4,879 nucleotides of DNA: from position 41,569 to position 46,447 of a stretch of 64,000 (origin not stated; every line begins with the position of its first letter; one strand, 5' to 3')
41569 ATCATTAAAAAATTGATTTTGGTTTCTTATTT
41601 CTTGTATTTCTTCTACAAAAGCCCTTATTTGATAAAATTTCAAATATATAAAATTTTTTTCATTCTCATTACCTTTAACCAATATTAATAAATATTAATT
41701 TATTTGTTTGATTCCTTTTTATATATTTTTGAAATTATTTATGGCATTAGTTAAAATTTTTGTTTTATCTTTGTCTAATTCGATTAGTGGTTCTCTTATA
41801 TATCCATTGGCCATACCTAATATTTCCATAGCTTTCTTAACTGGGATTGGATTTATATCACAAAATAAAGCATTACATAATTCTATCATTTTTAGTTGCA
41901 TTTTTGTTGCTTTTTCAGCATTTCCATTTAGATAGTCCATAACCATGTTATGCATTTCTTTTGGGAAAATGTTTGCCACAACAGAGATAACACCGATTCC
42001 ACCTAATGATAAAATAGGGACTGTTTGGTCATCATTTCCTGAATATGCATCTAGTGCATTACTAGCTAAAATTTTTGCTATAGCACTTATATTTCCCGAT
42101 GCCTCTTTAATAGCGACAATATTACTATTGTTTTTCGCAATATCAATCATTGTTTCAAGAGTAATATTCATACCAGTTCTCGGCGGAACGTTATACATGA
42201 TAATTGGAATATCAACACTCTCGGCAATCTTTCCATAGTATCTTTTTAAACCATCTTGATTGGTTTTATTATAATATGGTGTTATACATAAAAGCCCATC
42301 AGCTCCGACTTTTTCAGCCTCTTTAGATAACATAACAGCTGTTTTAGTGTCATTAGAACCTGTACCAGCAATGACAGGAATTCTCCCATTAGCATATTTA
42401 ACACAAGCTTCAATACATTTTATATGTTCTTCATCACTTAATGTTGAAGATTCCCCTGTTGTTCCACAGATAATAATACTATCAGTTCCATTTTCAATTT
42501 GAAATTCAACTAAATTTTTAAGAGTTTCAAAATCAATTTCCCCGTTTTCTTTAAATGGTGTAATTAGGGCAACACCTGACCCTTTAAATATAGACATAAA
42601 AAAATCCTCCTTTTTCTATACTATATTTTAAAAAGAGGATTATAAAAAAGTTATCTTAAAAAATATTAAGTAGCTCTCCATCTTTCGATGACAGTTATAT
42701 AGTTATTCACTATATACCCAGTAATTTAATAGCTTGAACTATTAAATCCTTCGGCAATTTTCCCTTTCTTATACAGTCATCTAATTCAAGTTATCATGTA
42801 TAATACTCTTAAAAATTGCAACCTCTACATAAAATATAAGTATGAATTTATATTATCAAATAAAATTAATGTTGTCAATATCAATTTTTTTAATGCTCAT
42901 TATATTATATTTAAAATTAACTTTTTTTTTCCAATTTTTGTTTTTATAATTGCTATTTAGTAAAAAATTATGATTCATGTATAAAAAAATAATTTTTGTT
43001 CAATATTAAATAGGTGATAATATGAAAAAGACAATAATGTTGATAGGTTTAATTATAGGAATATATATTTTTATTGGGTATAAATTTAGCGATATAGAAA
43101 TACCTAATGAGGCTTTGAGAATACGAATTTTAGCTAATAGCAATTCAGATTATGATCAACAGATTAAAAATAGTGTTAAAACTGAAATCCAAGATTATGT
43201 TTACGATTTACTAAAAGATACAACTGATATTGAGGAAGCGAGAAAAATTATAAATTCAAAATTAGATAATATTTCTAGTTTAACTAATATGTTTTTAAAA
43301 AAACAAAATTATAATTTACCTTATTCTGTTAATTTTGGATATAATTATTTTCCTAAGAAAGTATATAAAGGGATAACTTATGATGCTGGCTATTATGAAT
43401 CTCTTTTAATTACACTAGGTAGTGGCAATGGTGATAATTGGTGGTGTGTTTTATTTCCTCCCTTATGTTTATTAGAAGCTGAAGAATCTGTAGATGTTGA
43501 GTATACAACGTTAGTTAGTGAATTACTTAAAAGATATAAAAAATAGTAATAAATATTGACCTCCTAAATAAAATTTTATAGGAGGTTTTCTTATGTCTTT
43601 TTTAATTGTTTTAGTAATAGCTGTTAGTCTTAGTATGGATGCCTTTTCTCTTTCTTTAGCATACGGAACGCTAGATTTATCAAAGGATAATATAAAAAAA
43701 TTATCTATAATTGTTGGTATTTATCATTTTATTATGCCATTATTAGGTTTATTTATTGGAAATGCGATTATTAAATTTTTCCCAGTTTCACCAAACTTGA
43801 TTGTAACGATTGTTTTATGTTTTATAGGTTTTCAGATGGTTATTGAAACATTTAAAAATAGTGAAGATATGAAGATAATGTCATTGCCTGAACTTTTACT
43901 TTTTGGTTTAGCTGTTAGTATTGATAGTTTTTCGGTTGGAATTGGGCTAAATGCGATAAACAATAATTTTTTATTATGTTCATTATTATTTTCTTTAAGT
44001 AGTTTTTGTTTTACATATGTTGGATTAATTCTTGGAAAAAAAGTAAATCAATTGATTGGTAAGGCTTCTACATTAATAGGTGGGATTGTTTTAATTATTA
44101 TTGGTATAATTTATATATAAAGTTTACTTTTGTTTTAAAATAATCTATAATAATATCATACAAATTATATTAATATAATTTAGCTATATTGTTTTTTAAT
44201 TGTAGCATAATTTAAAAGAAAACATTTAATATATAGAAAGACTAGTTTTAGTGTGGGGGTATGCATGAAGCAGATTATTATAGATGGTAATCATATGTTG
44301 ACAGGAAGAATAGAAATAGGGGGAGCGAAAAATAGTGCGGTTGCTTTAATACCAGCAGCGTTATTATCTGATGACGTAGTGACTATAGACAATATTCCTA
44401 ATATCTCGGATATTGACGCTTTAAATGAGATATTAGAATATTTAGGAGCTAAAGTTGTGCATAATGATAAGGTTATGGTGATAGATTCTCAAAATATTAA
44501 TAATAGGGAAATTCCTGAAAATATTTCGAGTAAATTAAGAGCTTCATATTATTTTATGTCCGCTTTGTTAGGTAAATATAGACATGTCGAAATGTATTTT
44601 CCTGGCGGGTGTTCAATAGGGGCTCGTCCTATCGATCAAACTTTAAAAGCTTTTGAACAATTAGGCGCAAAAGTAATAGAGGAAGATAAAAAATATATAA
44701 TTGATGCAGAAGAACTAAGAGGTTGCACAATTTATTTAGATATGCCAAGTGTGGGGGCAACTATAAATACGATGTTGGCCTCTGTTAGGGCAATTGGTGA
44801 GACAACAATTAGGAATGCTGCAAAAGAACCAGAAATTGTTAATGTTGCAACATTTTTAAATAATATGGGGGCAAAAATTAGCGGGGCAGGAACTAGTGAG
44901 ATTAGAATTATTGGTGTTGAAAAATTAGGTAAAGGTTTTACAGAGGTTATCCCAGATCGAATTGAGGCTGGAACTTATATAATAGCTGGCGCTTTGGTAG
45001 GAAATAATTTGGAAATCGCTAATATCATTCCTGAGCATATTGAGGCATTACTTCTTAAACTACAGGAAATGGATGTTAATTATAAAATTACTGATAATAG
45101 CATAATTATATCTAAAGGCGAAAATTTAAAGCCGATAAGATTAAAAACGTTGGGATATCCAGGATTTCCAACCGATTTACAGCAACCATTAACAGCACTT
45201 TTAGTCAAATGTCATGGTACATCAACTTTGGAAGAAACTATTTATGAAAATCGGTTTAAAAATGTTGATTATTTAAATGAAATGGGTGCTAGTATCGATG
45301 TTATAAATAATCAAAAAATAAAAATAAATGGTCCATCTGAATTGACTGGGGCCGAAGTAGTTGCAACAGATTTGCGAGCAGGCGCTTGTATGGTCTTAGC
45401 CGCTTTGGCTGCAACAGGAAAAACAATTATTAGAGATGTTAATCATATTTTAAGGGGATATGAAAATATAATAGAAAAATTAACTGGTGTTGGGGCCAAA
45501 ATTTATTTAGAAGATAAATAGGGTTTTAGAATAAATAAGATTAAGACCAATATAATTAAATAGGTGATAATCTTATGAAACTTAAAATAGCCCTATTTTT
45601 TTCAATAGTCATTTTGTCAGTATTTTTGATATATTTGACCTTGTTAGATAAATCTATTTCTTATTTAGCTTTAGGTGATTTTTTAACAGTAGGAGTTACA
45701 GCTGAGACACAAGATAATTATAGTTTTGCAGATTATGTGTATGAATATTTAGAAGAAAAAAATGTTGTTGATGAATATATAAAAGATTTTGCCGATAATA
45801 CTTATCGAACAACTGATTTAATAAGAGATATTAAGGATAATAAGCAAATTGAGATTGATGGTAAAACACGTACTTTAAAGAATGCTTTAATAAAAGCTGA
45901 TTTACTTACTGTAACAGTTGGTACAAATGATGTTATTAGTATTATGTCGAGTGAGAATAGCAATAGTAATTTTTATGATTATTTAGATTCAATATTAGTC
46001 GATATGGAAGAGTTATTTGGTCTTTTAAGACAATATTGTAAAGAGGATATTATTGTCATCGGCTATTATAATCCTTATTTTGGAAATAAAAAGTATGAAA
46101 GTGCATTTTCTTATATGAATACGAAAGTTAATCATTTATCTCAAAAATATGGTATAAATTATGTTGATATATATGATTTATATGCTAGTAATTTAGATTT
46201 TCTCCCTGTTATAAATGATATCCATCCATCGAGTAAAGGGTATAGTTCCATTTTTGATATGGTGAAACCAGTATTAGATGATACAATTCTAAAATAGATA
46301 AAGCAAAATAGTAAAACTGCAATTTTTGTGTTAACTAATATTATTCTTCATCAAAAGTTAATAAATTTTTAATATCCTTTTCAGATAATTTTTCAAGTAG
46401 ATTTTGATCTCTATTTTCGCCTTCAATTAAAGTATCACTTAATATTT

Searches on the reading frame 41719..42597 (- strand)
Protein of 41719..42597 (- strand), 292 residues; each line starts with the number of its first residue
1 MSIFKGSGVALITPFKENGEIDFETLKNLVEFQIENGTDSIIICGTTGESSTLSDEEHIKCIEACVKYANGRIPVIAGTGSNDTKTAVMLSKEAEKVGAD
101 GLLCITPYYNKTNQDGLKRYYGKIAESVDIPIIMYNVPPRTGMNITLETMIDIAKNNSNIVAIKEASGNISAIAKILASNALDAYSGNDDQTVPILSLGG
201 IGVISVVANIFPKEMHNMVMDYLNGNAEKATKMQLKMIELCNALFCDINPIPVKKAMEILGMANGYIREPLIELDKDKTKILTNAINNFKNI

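Call 28: search_protein_families(library=pfam, proteins=[window:41719-42597:-], max_evalue=0.00001)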
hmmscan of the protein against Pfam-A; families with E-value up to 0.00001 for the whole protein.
window:41719-42597:- (292 aa): 1 family
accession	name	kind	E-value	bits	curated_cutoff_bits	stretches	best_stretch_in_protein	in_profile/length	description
PF00701.28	DHDPS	-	4.6e-94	314.8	22.1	1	4-287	2-287/289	Dihydrodipicolinate synthetase family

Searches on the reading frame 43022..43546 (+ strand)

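Call 28: search_protein_families(library=pfam, proteins=[window:43022-43546:+], max_evalue=0.00001)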
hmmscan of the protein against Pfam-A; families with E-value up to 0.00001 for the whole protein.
window:43022-43546:+ (174 aa): 1 family
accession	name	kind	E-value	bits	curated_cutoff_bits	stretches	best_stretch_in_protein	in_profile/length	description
PF09551.15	Spore_II_R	-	2.3e-40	138.5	25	1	29-154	2-127/128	Stage II sporulation protein R (spore_II_R)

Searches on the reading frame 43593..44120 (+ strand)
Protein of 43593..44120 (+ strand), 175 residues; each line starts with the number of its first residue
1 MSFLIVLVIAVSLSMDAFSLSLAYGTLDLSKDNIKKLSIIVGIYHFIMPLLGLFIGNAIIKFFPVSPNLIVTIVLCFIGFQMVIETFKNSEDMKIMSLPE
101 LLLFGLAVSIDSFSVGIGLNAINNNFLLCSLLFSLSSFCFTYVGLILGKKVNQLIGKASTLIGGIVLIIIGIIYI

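Call 28: search_protein_families(library=pfam, proteins=[window:43593-44120:+], max_evalue=0.00001)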
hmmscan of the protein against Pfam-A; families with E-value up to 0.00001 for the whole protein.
window:43593-44120:+ (175 aa): 1 family
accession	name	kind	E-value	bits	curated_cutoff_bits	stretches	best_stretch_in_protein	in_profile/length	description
PF02659.21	Mntp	-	2.9e-34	118.5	24.4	1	30-172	3-149/152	Putative manganese efflux pump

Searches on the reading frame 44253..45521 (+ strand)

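Call 29: search_protein_families(library=pfam, proteins=[window:44253-45521:+], max_evalue=0.00001)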
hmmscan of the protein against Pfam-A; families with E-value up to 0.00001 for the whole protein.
window:44253-45521:+ (422 aa): 1 family
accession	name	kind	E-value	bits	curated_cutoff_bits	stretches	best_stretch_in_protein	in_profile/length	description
PF00275.25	EPSP_synthase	-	1.6e-88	297.6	22.8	1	12-410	3-417/417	EPSP synthase (3-phosphoshikimate 1-carboxyvinyltransferase)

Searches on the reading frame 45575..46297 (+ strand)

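Call 29: search_protein_families(library=pfam, proteins=[window:45575-46297:+], max_evalue=0.00001)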
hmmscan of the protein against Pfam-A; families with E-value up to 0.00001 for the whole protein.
window:45575-46297:+ (240 aa): 2 families
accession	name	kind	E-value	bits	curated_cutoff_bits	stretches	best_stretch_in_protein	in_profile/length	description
PF00657.28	Lipase_GDSL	-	8.9e-13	49.3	23.6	1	30-228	1-206/208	GDSL-like Lipase/Acylhydrolase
PF13472.12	Lipase_GDSL_2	-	1.2e-12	49.1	32.9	1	32-223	1-176/178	GDSL-like Lipase/Acylhydrolase family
